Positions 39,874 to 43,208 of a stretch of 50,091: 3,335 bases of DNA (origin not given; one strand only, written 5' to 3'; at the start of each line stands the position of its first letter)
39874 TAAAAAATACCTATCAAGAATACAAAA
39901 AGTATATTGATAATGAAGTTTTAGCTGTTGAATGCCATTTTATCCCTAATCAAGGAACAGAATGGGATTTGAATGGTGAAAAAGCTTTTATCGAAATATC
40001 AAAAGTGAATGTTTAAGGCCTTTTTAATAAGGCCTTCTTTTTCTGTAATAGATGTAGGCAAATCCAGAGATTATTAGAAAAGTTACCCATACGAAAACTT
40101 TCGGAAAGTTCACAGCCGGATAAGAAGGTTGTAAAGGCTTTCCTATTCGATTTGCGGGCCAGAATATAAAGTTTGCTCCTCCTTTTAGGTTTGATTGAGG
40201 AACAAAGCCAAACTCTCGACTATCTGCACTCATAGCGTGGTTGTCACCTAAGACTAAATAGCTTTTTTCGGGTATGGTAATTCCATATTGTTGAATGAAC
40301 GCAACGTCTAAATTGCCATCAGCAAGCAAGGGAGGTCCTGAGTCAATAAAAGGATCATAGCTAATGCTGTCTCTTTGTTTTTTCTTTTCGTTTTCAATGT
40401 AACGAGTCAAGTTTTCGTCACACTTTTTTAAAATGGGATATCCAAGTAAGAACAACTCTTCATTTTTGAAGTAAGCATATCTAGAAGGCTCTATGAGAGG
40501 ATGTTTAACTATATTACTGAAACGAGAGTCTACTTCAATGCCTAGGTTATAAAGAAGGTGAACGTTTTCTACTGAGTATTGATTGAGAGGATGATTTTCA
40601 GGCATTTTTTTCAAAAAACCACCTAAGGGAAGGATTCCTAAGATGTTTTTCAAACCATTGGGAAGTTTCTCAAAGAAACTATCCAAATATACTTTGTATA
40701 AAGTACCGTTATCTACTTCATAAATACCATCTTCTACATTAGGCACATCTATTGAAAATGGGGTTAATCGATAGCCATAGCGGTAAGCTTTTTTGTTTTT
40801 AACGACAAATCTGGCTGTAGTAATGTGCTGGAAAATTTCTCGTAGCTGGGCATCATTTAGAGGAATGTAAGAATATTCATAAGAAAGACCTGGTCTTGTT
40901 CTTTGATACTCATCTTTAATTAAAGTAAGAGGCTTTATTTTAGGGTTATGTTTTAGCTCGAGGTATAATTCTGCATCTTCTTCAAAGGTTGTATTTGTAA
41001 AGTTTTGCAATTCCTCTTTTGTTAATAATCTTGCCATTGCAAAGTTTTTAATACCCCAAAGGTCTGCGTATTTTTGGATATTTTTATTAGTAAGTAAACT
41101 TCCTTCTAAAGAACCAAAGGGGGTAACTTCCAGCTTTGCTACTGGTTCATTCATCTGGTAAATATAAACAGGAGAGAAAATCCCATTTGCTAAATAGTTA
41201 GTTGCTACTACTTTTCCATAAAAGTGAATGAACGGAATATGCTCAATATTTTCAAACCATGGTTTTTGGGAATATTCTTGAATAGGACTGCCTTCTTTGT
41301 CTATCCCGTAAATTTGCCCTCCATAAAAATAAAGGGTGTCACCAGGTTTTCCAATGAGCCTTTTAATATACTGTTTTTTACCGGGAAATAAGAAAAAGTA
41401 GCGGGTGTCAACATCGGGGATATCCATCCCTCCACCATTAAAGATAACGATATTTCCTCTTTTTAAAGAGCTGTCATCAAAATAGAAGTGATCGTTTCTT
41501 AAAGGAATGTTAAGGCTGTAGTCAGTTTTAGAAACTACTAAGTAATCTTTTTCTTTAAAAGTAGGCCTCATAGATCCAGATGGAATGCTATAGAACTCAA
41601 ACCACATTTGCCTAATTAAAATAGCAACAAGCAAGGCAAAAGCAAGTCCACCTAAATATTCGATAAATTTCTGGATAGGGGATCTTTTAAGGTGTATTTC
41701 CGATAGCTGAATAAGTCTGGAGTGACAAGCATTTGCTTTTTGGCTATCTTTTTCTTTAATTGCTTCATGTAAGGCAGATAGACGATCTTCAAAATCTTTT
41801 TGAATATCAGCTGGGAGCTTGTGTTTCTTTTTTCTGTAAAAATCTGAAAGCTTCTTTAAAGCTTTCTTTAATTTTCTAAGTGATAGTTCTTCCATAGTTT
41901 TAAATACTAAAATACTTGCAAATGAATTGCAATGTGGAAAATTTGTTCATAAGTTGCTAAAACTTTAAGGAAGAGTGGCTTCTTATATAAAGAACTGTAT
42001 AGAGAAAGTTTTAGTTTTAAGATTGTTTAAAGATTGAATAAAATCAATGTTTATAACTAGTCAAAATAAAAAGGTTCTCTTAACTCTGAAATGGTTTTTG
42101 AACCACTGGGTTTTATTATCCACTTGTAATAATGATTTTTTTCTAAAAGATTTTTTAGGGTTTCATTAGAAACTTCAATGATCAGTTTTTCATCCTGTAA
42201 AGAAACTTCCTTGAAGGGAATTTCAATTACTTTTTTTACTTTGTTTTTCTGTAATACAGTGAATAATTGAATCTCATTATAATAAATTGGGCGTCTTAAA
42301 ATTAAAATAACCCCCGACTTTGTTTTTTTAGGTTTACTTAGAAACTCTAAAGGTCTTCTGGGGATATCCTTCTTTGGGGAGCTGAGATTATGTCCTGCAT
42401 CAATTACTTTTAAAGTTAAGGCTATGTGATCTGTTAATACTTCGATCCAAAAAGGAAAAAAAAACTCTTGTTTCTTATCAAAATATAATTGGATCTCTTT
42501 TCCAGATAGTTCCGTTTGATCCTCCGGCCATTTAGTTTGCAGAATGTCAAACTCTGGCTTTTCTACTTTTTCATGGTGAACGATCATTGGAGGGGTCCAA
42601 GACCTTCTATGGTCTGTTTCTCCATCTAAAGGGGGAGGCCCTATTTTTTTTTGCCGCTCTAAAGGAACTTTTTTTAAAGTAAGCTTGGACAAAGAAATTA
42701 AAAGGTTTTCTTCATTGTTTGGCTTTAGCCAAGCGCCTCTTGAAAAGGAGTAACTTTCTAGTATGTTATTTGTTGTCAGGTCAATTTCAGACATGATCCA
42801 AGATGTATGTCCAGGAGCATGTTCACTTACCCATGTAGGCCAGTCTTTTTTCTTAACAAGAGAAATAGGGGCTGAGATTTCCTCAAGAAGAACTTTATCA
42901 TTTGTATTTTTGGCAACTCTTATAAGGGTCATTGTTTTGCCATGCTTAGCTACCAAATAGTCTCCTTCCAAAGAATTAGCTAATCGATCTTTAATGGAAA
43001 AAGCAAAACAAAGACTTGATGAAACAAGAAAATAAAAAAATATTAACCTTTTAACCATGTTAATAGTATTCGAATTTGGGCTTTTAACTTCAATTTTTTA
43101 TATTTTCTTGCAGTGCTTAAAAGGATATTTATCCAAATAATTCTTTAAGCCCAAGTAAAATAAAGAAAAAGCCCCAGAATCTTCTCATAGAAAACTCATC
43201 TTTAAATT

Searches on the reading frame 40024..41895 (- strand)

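Call 37: search_protein_families(library=pfam, proteins=[window:40024-41895:-], max_evalue=0.00001)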
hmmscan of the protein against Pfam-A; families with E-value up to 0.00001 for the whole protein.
window:40024-41895:- (623 aa): 1 family
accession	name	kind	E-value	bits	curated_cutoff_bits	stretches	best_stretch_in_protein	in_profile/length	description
PF10502.14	Peptidase_S26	-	1.6e-32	113.2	22.9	2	79-202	3-99/168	Signal peptidase, peptidase S26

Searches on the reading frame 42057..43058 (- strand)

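Call 37: search_protein_families(library=pfam, proteins=[window:42057-43058:-], max_evalue=0.00001)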
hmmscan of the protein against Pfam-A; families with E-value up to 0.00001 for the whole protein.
window:42057-43058:- (333 aa): 1 family
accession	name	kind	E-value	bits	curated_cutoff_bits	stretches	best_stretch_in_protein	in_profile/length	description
PF24683.1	CT021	-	2.2e-34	118.4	27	1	44-165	1-124/125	CT021 protein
